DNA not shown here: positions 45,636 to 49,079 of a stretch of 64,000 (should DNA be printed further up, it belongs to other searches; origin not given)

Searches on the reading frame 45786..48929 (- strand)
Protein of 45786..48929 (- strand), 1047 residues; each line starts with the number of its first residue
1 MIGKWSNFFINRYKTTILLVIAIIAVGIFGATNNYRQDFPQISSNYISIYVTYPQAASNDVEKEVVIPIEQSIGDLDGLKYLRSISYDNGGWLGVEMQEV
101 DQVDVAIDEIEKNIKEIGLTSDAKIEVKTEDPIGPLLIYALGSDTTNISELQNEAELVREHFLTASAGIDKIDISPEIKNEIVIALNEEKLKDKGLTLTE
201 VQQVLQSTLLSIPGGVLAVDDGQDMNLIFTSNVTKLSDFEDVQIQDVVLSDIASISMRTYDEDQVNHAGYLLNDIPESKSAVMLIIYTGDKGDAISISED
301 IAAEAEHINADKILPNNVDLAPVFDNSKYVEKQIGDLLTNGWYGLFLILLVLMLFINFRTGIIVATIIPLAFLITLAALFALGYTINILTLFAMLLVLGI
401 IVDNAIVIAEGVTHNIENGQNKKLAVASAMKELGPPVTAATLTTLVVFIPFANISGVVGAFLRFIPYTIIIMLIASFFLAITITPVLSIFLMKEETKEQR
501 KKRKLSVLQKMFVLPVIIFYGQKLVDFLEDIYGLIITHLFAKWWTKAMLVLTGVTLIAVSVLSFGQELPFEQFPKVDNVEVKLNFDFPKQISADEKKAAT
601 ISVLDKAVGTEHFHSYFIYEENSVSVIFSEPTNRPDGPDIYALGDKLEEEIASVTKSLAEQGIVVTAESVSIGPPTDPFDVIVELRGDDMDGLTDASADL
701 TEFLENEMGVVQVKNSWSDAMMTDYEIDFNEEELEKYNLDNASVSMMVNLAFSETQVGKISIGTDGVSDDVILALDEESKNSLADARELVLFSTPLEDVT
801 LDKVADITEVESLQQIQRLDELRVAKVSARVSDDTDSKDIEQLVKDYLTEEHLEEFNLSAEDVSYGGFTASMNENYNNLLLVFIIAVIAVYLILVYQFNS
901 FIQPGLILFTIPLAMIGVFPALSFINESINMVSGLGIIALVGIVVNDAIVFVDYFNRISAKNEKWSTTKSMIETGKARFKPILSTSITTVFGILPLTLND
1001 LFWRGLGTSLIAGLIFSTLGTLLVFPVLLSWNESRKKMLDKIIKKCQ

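Call 73: search_protein_families(library=pfam, proteins=[window:45786-48929:-], max_evalue=0.001)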
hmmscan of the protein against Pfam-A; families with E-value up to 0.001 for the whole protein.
window:45786-48929:- (1047 aa): 3 families
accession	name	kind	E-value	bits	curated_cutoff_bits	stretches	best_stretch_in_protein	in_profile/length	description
PF00873.25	ACR_tran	-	7.9e-144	481.1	28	1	6-1028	2-1016/1021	AcrB/AcrD/AcrF family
PF03176.21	MMPL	-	4.8e-11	42.6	20.5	2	337-504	145-315/333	MMPL family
PF02355.23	SecD_SecF_C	-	5.1e-08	33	20.5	1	326-484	17-183/189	Protein export membrane protein SecD/SecF, C-terminal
